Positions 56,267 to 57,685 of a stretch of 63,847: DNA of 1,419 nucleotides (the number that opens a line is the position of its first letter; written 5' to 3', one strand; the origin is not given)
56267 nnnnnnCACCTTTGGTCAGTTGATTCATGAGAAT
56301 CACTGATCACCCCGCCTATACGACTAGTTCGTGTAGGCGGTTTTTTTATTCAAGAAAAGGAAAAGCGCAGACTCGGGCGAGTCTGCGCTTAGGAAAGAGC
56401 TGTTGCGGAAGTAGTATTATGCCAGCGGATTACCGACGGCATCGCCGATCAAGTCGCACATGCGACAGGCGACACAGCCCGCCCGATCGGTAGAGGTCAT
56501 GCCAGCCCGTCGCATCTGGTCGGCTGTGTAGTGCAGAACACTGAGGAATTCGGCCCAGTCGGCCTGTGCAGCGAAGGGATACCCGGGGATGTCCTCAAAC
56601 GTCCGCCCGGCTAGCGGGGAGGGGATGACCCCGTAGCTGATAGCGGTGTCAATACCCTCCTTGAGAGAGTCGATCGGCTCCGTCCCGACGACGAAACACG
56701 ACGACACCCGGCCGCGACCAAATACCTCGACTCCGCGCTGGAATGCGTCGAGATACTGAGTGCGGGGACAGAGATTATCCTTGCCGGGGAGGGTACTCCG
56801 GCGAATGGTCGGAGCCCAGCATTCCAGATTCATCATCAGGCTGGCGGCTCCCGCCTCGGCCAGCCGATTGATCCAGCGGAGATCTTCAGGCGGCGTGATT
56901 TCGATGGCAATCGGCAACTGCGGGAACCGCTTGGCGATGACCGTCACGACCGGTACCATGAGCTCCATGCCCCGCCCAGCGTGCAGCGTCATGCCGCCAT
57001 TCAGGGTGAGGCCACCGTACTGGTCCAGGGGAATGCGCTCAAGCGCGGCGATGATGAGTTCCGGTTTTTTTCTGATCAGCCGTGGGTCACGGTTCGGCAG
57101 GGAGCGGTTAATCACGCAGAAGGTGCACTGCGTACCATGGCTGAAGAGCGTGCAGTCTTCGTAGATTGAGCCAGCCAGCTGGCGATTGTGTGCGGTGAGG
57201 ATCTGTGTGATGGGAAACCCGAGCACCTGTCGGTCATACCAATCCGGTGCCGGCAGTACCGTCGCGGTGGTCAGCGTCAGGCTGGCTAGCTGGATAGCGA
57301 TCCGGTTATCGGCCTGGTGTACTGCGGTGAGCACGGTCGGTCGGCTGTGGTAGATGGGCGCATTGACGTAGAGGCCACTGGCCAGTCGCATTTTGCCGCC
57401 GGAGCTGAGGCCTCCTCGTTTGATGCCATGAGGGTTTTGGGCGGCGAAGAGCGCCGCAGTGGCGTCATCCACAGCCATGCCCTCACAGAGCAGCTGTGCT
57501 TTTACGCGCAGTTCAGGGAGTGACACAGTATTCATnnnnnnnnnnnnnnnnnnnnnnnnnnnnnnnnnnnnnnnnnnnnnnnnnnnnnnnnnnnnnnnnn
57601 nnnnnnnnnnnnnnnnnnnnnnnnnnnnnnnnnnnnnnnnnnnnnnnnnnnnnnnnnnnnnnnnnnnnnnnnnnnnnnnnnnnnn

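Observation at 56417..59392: Divergent radical-SAM-like / stand-alone TrpB2 enzyme pair under one palindromic control region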

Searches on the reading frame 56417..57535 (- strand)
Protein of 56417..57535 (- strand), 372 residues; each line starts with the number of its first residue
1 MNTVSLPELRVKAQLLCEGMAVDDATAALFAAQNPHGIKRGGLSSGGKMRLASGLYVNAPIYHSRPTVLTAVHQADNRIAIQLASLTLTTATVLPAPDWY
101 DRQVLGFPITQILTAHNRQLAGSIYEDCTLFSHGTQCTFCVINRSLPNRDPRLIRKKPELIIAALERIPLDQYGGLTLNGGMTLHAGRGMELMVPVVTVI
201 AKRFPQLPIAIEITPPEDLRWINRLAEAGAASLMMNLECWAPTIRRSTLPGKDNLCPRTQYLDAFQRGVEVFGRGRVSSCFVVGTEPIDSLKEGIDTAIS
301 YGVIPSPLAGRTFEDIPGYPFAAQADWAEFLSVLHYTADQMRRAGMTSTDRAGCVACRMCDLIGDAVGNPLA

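Call 5: search_protein_families(library=pfam, proteins=[window:56417-57535:-], max_evalue=0.1)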
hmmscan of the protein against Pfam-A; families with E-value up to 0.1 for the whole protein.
window:56417-57535:- (372 aa): 1 family
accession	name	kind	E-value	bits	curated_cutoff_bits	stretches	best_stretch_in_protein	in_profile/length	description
PF04055.27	Radical_SAM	-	0.00034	21.3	29.5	1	136-249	10-121/166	Radical SAM superfamily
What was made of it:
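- On Radical SAM superfamily (PF04055): 21.3 bits against a cutoff of 29.5, residues 136-249 (call 5).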

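Call 6: search_protein_families(library=ncbifam, proteins=[window:56417-57535:-], max_evalue=0.1)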
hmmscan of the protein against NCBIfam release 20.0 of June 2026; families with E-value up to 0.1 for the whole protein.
window:56417-57535:- (372 aa): 3 families
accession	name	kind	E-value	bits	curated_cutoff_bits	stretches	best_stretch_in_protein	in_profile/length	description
NF045502.1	variant_rSAM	domain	1.1e-46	159.4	125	1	8-308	4-323/357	radical SAM protein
TIGR04043.1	rSAM_MSMEG_0568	hypoth_equivalog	1.5e-39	136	303.7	1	45-361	27-348/354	MSMEG_0568 family radical SAM protein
NF004493.0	PRK05835.1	equivalog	0.035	13.4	558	1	189-236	57-104/307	class II fructose-bisphosphate aldolase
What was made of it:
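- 56417..57535 (-): Variant radical-SAM protein gene (372 aa); CX8CX2C at C128/C137/C140, C-terminal C354-X2-C357-X2-C360. TIGR04043 scores 136, below its 303.7 cutoff (calls 5, 6).
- On NCBIfam NF045502 variant_rSAM: 159.4 bits against a cutoff of 125 (call 6).
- On TIGR04043 MSMEG_0568 family rSAM: 136 bits against a cutoff of 303.7 (call 6).
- On RiPP precursor plus rSAM maturase: No SPASM or RRE hits were found (calls 5, 6).
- No SPASM or RRE domain was found (calls 5, 6).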

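Call 9: find_homologous_proteins(query=window:56417-57535:-, max_evalue=0.00001)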
Query window:56417-57535:- (372 aa): 95 proteins with E <= 0.00001 among 8000 candidates.
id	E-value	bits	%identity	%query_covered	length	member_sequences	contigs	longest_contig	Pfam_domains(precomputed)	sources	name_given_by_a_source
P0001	2.2e-251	851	100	100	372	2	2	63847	-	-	-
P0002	4.6e-220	748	87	100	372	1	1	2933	-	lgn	-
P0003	1.0e-164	566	68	100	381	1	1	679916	PF04055.28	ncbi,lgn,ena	ncbi:MAG: radical SAM protein [Patescibacteria group bacterium]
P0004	2.5e-141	489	60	98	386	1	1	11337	PF04055.28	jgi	jgi:biotin synthase-related radical SAM superfamily protein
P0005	2.4e-138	479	58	97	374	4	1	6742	PF04055.28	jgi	-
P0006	4.4e-138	478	57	98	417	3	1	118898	PF04055.28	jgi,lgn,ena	-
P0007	1.8e-137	476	58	97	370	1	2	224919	PF04055.28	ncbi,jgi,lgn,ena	ncbi:MAG: radical SAM protein [Patescibacteria group bacterium]|jgi:biotin synthase-related radical 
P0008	3.2e-137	475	56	98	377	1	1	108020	PF04055.28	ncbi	ncbi:MAG: radical SAM protein [Candidatus Micrarchaeota archaeon]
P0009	1.7e-136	473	57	97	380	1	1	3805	-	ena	-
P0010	8.0e-136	471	58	95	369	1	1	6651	-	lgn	-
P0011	1.9e-135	469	56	97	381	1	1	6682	-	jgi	-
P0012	2.5e-135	469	58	96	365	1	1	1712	-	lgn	-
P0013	5.1e-135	468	60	95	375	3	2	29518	PF04055.28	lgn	-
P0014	1.2e-134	467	58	98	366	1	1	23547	PF04055.28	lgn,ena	-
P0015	1.4e-134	467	58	97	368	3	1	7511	PF04055.28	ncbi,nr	ncbi:hypothetical protein DRN67_01855 [Candidatus Micrarchaeota archaeon]|nr:MAG: hypothetical prote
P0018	1.5e-133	463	56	97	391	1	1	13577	PF04055.28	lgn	-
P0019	2.2e-133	463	59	96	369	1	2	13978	PF04055.28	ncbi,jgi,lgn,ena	-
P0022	2.7e-132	459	55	98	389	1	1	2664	PF04055.28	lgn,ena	-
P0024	9.2e-132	457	55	96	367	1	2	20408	PF04055.28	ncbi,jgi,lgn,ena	ncbi:MAG: radical SAM protein [Patescibacteria group bacterium]|jgi:biotin synthase-related radical 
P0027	6.4e-131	455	55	97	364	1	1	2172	PF04055.28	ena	-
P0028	6.6e-131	455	56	98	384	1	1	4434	PF04055.28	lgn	-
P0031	1.0e-129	451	54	98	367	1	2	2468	PF04055.28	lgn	-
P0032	2.6e-129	449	53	96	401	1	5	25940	PF04055.28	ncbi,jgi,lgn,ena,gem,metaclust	metaclust:\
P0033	6.7e-129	448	55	98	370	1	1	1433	PF04055.28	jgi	-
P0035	1.3e-128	447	55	98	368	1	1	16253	PF04055.28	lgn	-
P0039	6.5e-128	445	53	97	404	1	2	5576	PF04055.28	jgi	jgi:hypothetical protein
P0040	1.9e-127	443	54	96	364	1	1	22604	PF04055.28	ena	-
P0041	2.5e-127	443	56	94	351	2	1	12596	PF04055.28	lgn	-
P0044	4.1e-125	436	55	96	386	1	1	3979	PF04055.28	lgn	-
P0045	1.5e-124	434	54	96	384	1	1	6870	PF04055.28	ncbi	ncbi:radical SAM protein, partial [Patescibacteria group bacterium]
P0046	1.8e-124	433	52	96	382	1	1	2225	PF04055.28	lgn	-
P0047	2.8e-124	433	55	96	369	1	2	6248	PF04055.28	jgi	-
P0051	5.0e-123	429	52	97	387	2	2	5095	PF04055.28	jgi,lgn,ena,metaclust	metaclust:\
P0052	1.1e-122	428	54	96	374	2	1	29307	PF04055.28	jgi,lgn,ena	-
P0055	4.4e-121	422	52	96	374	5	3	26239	PF04055.28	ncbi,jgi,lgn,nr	ncbi:MAG: radical SAM protein [Candidatus Pacebacteria bacterium]|nr:radical SAM protein [Candidatus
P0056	1.1e-120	421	53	96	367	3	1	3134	PF04055.28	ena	-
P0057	2.5e-119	416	56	88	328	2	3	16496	PF04055.28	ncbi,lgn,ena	-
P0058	1.2e-118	414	52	96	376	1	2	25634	PF04055.28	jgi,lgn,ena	-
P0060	2.9e-118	413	52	96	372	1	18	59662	PF04055.28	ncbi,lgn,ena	-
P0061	5.2e-118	412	53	96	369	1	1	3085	PF04055.28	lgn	-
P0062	1.0e-117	411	53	96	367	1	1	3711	-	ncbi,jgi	ncbi:MAG: radical SAM protein [Promethearchaeota archaeon]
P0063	2.9e-117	410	52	95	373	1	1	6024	PF04055.28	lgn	-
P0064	4.4e-117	409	52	97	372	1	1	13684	PF04055.28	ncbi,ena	-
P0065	9.7e-117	408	52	96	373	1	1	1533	PF04055.28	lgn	-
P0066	6.0e-114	399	49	95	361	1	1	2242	PF04055.28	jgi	-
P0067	2.9e-113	397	51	93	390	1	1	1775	PF04055.28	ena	-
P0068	5.7e-112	392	50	95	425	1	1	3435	PF04055.28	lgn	-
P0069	2.3e-111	390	55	85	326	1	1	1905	PF04055.28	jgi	-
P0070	1.3e-110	388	49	97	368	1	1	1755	PF04055.28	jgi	-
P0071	6.8e-109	382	49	96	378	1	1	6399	PF04055.28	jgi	-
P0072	5.4e-108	379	48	96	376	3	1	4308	PF04055.28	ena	-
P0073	1.5e-107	378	49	96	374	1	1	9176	PF04055.28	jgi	-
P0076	7.9e-107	375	48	98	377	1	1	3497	PF04055.28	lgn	-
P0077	9.3e-107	375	48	96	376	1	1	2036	PF04055.28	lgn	-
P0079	3.7e-105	370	48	96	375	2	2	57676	PF04055.28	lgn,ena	-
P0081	5.4e-105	369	48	97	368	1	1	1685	PF04055.28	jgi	-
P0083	1.8e-103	364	56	73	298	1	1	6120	PF04055.28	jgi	jgi:biotin synthase-related radical SAM superfamily protein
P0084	2.3e-103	364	46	97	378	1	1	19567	PF04055.28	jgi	-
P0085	3.7e-102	360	46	96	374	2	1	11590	PF04055.28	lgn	-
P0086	9.7e-99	349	47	95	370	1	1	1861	PF04055.28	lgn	-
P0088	2.7e-94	334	50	84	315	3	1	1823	PF04055.28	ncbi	-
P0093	3.9e-29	120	34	72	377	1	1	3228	PF04055.28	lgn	-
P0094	2.4e-24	104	33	69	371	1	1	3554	PF04055.28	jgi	jgi:radical SAM protein (TIGR04043 family)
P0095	5.0e-12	63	26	90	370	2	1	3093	PF04055.28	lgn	-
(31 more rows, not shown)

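Call 11: find_encoding_contigs(protein=P0002, flank=10000, max_places=3)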
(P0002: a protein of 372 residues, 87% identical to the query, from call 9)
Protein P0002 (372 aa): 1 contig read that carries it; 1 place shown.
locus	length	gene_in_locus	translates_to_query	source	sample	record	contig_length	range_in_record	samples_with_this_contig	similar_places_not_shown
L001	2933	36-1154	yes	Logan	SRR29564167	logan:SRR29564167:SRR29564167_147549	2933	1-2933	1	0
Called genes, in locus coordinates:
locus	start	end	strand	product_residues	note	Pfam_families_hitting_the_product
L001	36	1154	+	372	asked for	-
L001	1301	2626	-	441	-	-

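Call 12: find_encoding_contigs(protein=P0003, flank=10000, max_places=3)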
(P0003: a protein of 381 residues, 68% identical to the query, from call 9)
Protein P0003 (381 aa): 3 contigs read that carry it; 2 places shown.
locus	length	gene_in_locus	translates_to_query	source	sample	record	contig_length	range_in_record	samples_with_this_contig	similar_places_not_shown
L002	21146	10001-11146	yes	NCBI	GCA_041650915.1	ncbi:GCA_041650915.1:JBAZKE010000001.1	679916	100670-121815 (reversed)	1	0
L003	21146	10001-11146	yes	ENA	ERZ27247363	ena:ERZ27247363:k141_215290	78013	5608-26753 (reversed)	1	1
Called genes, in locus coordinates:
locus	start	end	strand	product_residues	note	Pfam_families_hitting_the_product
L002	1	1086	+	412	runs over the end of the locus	PF01170:UPF0020, PF03602:Cons_hypoth95 (weak), PF13847:Methyltransf_31 (weak)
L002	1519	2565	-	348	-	PF01926:MMR_HSR1, PF02421:FeoB_N (weak), PF06071:YchF-GTPase_C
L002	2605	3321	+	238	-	PF04452:Methyltrans_RNA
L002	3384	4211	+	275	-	-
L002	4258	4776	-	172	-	PF14803:Zn_ribbon_Nudix, PF00293:NUDIX, PF14815:NUDIX_4 (weak)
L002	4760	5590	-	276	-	PF00763:THF_DHG_CYH, PF02882:THF_DHG_CYH_C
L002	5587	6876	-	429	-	PF00464:SHMT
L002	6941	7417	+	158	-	PF01988:VIT1 (faint)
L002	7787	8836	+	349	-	PF01073:3Beta_HSD, PF01370:Epimerase, PF02719:Polysacc_synt_2, PF04321:RmlD_sub_bind, PF05368:NmrA (weak), PF16363:GDP_Man_Dehyd, PF13460:NAD_binding_10, PF07993:NAD_binding_4 (weak)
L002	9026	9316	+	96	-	PF01371:Trp_repressor, PF18024:HTH_50 (faint), PF13384:HTH_23 (weak), PF13936:HTH_38 (faint)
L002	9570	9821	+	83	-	-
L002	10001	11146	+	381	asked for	PF04055:Radical_SAM (weak)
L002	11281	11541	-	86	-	-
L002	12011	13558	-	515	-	PF04055:Radical_SAM, PF16199:Radical_SAM_C, PF13673:Acetyltransf_10 (weak)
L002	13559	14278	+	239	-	PF01209:Ubie_methyltran, PF13489:Methyltransf_23, PF05175:MTS (weak), PF07021:MetW (weak), PF13847:Methyltransf_31, PF08241:Methyltransf_11, PF08242:Methyltransf_12, PF13649:Methyltransf_25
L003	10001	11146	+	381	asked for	PF04055:Radical_SAM (weak)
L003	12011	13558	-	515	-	PF04055:Radical_SAM, PF16199:Radical_SAM_C, PF13673:Acetyltransf_10 (weak)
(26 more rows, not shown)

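Call 15: find_related_loci(query=A1, collection=genome_contigs, flank=10000)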
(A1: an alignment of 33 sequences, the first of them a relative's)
Query A1 (372 aa) in genome_contigs; peptide patterns used: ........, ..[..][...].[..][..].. (x = any residue, [..] = any of these).
210 stretches matched a pattern; 20 encode a relative of the query (tblastn E <= 1e-3); 18 distinct loci.
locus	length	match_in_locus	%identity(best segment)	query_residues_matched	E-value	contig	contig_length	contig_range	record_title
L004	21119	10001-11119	68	1-371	3e-170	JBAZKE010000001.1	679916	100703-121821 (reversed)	MAG: Patescibacteria group bacterium isolate SO_2017_LW4_136 scaffold_25_c1_LW137-91_2017, whole genome shotgun sequence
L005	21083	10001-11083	58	9-367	3e-142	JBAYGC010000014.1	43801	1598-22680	MAG: Patescibacteria group bacterium isolate SO_2016_GW1_116 scaffold01630_OW334_2016, whole genome shotgun sequence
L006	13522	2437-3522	56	9-368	3e-142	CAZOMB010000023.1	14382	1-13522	MAG TPA_asm: Candidatus Micrarchaeota archaeon isolate binchicken_co334_127 genome assembly, contig: NODE_7391_length_14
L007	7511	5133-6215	58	7-365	1e-140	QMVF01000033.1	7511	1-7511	MAG: Candidatus Micrarchaeota archaeon isolate B9_G16 B9_Guay16_scaffold_08971, whole genome shotgun sequence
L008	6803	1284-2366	56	9-367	2e-140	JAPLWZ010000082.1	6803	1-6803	MAG: Candidatus Micrarchaeota archaeon isolate LacPavin_0920_WC57_MAG_51_7 LacPavin_0920_WC57_scaffold_197541, whole gen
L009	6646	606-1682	55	9-365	9e-137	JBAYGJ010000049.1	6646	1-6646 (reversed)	MAG: Patescibacteria group bacterium isolate SO_2016_GW1_122 scaffold22096_OW334_2016, whole genome shotgun sequence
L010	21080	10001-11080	56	9-366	5e-140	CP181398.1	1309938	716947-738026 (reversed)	MAG: Candidatus Kerfeldbacteria bacterium isolate MKparc4 chromosome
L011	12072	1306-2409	53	8-367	4e-134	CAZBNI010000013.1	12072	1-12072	MAG TPA_asm: uncultured Gammaproteobacteria bacterium isolate binchicken_co19_652 genome assembly, contig: NODE_8945_len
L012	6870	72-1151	54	9-365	1e-132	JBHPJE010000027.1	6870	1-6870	Patescibacteria group bacterium isolate SAG AM-312-L06 AM-312-L06_NODE_27, whole genome shotgun sequence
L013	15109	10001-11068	53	9-365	4e-130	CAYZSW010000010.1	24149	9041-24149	MAG TPA_asm: uncultured Candidatus Saccharibacteria bacterium isolate SRP241326_co2_22 genome assembly, contig: NODE_300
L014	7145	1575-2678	47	1-367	4e-116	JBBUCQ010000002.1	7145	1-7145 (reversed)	MAG: Patescibacteria group bacterium isolate H52-bin081_1 H52_bin081_1_000000000002, whole genome shotgun sequence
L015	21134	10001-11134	46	1-365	2e-115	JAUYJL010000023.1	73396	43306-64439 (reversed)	MAG: Candidatus Peregrinibacteria bacterium isolate C24_metabat.bin.136 C24_k141_103130, whole genome shotgun sequence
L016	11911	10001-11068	49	11-365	1e-108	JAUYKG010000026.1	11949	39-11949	MAG: Candidatus Veblenbacteria bacterium isolate C24_metabat.bin.183 C24_k141_340703, whole genome shotgun sequence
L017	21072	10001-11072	51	9-365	2e-104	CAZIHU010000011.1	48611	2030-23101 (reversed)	MAG TPA_asm: uncultured Candidatus Peribacteria bacterium isolate SRP077602_co8_217 genome assembly, contig: NODE_1027_l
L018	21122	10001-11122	59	1-365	8e-142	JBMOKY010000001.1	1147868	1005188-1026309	MAG: Patescibacteria group bacterium isolate Betzabe_MAG010 MAG010_1, whole genome shotgun sequence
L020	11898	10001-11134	53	9-365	1e-138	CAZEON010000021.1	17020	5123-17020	MAG TPA_asm: uncultured Candidatus Peribacteria bacterium isolate binchicken_co181_617 genome assembly, contig: NODE_561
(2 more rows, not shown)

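Call 27: find_related_loci(query=A1, collection=metagenome_contigs, flank=6000)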
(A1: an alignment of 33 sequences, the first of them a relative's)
Query A1 (372 aa) in metagenome_contigs; peptide patterns used: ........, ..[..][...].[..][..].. (x = any residue, [..] = any of these).
229 stretches matched a pattern; 47 encode a relative of the query (tblastn E <= 1e-3); 47 distinct loci.
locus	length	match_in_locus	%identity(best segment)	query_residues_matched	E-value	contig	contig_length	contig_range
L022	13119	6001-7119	68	1-371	3e-170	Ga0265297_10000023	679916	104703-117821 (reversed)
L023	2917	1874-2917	62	1-346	1e-156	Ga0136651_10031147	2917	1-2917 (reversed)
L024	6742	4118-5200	58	7-365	4e-145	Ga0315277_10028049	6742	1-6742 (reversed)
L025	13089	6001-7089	57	6-369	3e-143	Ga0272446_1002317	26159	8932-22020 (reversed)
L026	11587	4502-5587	56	9-368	4e-142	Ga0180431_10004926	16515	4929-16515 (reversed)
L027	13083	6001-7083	58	9-367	4e-142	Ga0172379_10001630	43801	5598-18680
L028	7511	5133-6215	58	7-365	1e-140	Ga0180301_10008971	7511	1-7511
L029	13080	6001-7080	56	9-366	6e-140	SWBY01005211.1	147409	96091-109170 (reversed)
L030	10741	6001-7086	59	9-365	9e-139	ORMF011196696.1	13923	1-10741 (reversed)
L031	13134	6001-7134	53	9-365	1e-138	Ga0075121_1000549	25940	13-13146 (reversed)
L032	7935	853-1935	59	9-365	1e-138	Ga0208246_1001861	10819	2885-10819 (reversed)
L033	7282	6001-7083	59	9-365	1e-138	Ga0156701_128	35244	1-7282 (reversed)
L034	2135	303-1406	55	1-366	3e-146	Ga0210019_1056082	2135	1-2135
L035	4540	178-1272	55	9-371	2e-138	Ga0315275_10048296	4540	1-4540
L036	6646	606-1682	55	9-365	1e-136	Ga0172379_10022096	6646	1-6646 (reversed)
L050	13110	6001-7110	48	9-365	3e-114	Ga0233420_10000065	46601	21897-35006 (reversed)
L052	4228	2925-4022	47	6-366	1e-111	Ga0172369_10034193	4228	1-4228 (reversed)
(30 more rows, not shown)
